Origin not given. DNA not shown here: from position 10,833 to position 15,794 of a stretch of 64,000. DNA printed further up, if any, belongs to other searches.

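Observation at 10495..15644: RHS toxin without T9SS CTD, overlapped by a mini YD-repeat/T9SS-CTD gene, with no immunity gene visible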

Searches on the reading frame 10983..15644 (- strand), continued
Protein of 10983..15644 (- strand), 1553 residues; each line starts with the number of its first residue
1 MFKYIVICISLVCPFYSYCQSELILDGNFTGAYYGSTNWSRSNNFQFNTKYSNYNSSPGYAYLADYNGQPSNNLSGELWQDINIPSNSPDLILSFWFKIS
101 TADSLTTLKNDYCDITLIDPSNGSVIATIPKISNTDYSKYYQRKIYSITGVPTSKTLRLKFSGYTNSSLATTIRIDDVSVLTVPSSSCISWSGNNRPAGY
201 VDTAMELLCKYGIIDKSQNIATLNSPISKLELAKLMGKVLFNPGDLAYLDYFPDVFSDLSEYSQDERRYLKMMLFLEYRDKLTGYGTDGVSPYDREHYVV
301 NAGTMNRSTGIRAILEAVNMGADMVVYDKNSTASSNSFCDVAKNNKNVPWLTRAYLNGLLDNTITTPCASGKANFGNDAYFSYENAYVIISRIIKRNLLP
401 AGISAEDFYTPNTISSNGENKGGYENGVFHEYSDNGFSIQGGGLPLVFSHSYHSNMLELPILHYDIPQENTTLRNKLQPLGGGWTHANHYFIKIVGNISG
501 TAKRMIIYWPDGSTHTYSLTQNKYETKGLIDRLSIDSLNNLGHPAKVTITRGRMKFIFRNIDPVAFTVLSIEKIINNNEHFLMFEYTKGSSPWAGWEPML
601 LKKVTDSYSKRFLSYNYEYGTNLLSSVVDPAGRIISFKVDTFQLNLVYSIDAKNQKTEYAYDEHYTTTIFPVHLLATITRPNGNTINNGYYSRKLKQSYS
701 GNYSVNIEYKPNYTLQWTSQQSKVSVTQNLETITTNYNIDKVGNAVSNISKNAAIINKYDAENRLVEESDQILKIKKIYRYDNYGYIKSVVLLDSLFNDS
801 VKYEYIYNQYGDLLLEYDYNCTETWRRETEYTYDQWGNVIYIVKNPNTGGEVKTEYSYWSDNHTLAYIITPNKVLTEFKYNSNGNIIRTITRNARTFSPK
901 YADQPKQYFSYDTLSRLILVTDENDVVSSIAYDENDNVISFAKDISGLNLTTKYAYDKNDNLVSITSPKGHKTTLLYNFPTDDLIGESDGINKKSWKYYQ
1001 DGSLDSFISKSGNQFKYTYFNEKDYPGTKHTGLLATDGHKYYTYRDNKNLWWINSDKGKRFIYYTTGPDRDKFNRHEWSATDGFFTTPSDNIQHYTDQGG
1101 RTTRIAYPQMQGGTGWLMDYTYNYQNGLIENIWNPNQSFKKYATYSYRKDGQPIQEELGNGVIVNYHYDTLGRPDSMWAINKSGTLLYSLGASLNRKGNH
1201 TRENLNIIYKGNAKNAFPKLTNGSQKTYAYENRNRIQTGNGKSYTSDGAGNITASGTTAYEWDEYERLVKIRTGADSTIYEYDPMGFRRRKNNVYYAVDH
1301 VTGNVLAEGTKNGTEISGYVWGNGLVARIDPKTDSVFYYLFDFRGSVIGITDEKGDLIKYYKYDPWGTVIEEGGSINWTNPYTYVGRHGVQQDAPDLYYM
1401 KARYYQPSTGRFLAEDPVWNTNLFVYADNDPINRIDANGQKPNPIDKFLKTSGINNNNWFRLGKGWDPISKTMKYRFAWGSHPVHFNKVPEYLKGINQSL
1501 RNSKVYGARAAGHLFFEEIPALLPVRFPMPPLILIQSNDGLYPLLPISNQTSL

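Call 45: search_protein_families(library=pfam, proteins=[L006:12501-13370:+, L006:13425-14588:+, L001:12631-13194:+, L002:12796-13248:+, L008:10610-10924:+, L009:10713-11234:+, L011:5570-5890:+, L012:7997-8458:+, L003:10810-11664:+, L008:10926-11642:+], max_evalue=0.1)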
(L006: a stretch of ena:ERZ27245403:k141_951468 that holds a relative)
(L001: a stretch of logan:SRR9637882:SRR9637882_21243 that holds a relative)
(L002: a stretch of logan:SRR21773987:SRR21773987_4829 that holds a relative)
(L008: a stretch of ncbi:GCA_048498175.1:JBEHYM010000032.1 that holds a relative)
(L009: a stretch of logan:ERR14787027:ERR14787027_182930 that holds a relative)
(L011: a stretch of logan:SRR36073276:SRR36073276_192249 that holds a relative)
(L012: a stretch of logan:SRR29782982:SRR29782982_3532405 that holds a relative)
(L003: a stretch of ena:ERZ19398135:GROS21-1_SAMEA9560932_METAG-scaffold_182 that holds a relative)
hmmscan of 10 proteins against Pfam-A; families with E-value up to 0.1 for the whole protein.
L006:12501-13370:+ (289 aa): 0 families

L006:13425-14588:+ (387 aa): 2 families
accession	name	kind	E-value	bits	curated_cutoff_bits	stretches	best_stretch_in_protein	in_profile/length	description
PF18962.6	Por_Secre_tail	-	0.00014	22.5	27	1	313-379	2-69/75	Secretion system C-terminal sorting domain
PF23623.1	GBD_IRG7_N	-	0.078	13.6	27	0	335-379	40-85/95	IRG7 N-terminal galactose binding domain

L001:12631-13194:+ (187 aa): 0 families

L002:12796-13248:+ (150 aa): 4 families
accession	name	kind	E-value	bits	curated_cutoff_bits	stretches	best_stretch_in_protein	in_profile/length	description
PF08159.17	NUC153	-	0.011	16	20.5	1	26-41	7-22/29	NUC153 domain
PF20167.3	Transposase_32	-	0.034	14.5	45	1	26-87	8-74/177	Putative plant transposon protein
PF17578.7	DUF5481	-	0.059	14.2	27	1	34-126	9-102/103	Family of unknown function (DUF5481)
PF21237.2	Pus10_N_euk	-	0.087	13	26.5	0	68-110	70-112/175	Eukaryotic Pus10, N-terminal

L008:10610-10924:+ (104 aa): 2 families
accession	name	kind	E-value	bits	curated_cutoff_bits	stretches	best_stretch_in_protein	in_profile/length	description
PF11399.14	DUF3192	-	0.0027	18.1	26.9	1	26-70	17-65/101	Protein of unknown function (DUF3192)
PF04355.18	BamE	-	0.01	16.1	23.2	1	35-84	7-61/71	Outer membrane protein assembly factor BamE domain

L009:10713-11234:+ (173 aa): 1 family
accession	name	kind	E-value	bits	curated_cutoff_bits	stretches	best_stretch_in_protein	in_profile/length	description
PF04854.19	DUF624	-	0.081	13.6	24.2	0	149-172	31-55/77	Protein of unknown function, DUF624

L011:5570-5890:+ (106 aa): 1 family
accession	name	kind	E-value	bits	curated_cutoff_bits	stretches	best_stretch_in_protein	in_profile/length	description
PF13817.11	DDE_Tnp_IS66_C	-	0.0058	17.2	30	1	4-24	18-38/39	IS66 C-terminal element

L012:7997-8458:+ (153 aa): 2 families
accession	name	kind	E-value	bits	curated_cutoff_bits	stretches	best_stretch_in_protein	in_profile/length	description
PF19033.6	Intu_longin_3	-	0.0093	16.6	27.1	1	36-65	54-84/98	Intu longin-like domain 3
PF05869.16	Dam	-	0.032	14.3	28.1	1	114-152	24-64/169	DNA N-6-adenine-methyltransferase (Dam)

L003:10810-11664:+ (284 aa): 6 families
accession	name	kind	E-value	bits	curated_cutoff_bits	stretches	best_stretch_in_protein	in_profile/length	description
PF23598.1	LRR_14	-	1.5e-07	30.9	40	1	122-245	18-146/353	Leucine-rich repeat region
PF25019.1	LRR_R13L1-DRL21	-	2.1e-06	28.1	27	2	121-179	64-124/127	R13L1/DRL21 LRRs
PF12799.13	LRR_4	-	5.1e-05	23.8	27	1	151-189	2-40/44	Leucine Rich repeats (2 copies)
PF23952.1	LRR_EndoS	-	0.00087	19.9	27.9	1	153-212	26-88/116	Endo-beta-N-acetylglucosaminidase EndoS LRR domain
PF00389.36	2-Hacid_dh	-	0.014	15.5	24.6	1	25-103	5-78/134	D-isomer specific 2-hydroxyacid dehydrogenase, catalytic domain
PF24758.1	LRR_At5g56370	-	0.024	14.7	27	0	122-164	33-75/227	FBD-associated F-box protein At5g56370, LRR repeats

L008:10926-11642:+ (238 aa): 6 families
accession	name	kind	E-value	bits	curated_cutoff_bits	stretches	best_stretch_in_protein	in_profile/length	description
PF18962.6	Por_Secre_tail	-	1.6e-11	44.7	27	1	163-237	1-74/75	Secretion system C-terminal sorting domain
PF13585.12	CHU_C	-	7.9e-05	23.1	27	1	167-230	12-75/86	CHU_C Type IX secretion signal domain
PF22633.2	F5_F8_type_C_2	-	0.0062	17.6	27.8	1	65-122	24-78/91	NedA-like, galactose-binding domain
PF00754.31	F5_F8_type_C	-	0.0063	17.1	28.2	1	65-148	39-122/127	F5/8 type C domain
PF10342.15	Kre9_KNH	-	0.021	16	24.6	0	72-149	10-90/94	Kre9/KNH-like N-terminal Ig-like domain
PF05593.20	RHS_repeat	-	0.05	14.5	22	0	27-59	1-34/38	RHS Repeat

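Call 72: search_dna_similar(query=window:10983-15644:-, collection=plasmids, mode=protein, max_rows=15, max_evalue=1e-10)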
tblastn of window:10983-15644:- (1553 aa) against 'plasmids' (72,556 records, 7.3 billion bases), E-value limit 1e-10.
Records with a match: 146; places in all: 177; records where one place covers at least 80% of the query: 0.
Best place of each record, by identity: <60% 146.
By first word of the organism name: Streptomyces 37; Bacillus 32; Burkholderia 11; Priestia 9; Nostoc 6; Paenibacillus 6; Leptolyngbya 4; Oscillatoria 3; Monoglobus 3; Calothrix 2; and 27 more.
By predicted mobility (MOB-suite, as given by PLSDB): non-mobilizable 77; mobilizable 37; conjugative 32.
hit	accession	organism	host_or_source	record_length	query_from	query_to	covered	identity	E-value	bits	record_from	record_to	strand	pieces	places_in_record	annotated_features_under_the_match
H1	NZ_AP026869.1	Aureispira anguillae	Anguilla japonica,Standard,head of ...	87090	204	1439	80%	24.9%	7e-57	226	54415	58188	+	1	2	RHS repeat-associated core domain-containing protein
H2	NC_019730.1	Oscillatoria nigro-viridis PCC 7112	-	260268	512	1439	60%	23.5%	2e-18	100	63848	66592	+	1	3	putative Ig domain-containing protein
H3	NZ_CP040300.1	Nostoc sp. TCL26-01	Leiosporoceros dussii,pure culture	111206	611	1440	53%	24.5%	1e-18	101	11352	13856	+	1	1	putative Ig domain-containing protein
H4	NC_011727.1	Rippkaea orientalis PCC 8801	-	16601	614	1439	53%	24.6%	1e-13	84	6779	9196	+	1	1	RHS repeat-associated core domain-containing protein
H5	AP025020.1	Calothrix sp. PCC 7716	-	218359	611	1440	53%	24.3%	5e-22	112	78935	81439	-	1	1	hypothetical protein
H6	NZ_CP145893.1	Paenibacillus amylolyticus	whole organism,soil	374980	620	1442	53%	24.0%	2e-27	129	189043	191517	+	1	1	DNRLRE domain-containing protein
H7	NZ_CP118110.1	Paenibacillus urinalis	Homo sapiens,blood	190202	617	1445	53%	23.7%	2e-28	132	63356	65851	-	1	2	DNRLRE domain-containing protein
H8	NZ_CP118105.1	Paenibacillus urinalis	Homo sapiens,blood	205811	617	1445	53%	23.7%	2e-28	132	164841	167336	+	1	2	DNRLRE domain-containing protein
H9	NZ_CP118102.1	Paenibacillus urinalis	Homo sapiens,blood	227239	617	1445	53%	23.7%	2e-28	132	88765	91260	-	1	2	DNRLRE domain-containing protein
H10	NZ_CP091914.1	Nostoc sp. UHCC 0870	cell culture,Brackish water, ...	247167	622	1439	53%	23.9%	6e-18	99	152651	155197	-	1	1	colicin E3/pyocin S6 family cytotoxin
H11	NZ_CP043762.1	Paenibacillus sp. 37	whole organism,rhizosphere of Abies ...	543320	617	1442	53%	23.7%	3e-25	122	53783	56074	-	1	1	DNRLRE domain-containing protein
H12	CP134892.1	Escherichia coli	Homo sapiens,blood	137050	599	1440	54%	22.9%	6e-12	79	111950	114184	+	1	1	RHS repeat-associated core domain-containing protein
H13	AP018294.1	Calothrix sp. NIES-4105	-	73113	624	1447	53%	23.4%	7e-13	82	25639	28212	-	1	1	YD repeat protein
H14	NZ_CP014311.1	Burkholderia sp. PAMC 26561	single cell,lichen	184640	571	1448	57%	21.9%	8e-13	82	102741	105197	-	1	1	RHS repeat-associated core domain-containing protein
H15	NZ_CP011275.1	Planctomyces sp. SH-PL62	cell culture,sugar beet rhizosphere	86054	614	1439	53%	23.0%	2e-13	84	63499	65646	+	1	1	RHS repeat-associated core domain-containing protein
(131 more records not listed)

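Call 73: get_annotated_region(hit=H1, flank=6000)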
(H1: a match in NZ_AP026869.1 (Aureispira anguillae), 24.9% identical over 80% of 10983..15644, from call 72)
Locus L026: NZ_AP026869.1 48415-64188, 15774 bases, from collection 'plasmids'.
description: Aureispira anguillae strain EL160426 plasmid pAUEb, complete sequence
organism: Aureispira anguillae (NCBI taxid 2864201)
taxonomy: Bacteria; Bacteroidota; Saprospiria; Saprospirales; Saprospiraceae; Aureispira; Aureispira anguillae
host: -; source: Anguilla japonica,Standard,head of leptocephalus larvae of the Japanese eel; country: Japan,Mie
typing (MOB-suite, as given by PLSDB): non-mobilizable
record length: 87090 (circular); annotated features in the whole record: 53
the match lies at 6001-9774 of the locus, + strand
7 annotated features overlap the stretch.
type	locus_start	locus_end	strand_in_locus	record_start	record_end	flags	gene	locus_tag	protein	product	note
CDS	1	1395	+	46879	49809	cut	-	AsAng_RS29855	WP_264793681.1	Tn3 family transposase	-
CDS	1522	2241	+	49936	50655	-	-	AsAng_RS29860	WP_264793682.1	KilA-N domain-containing protein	-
CDS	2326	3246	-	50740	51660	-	-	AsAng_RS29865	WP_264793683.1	zincin-like metallopeptidase domain-containing protein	-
CDS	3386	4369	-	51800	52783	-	-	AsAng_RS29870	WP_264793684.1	DNA cytosine methyltransferase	-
CDS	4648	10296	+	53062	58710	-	-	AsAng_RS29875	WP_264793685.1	RHS repeat-associated core domain-containing protein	-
CDS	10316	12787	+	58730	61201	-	-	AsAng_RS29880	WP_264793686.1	SprB repeat-containing protein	-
CDS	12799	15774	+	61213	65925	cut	-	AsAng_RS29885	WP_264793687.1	tail fiber domain-containing protein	-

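Call 75: search_protein_families(library=pfam, proteins=[L026:10316-12787:+], max_evalue=0.01)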
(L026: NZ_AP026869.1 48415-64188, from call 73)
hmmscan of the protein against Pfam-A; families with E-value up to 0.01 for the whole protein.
L026:10316-12787:+ (823 aa): 4 families
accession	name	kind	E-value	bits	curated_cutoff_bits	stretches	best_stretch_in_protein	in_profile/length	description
PF13573.12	SprB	-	1.9e-26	91.8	28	4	285-319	2-37/37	SprB repeat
PF18962.6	Por_Secre_tail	-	1.2e-05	26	27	0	742-775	1-34/75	Secretion system C-terminal sorting domain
PF23585.1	DUF7137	-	2.1e-05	24.7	27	0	365-414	46-97/137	Domain of unknown function (DUF7137)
PF06832.18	BiPBP_C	-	0.0028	17.9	26.8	0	473-493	66-87/90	Penicillin-Binding Protein C-terminus Family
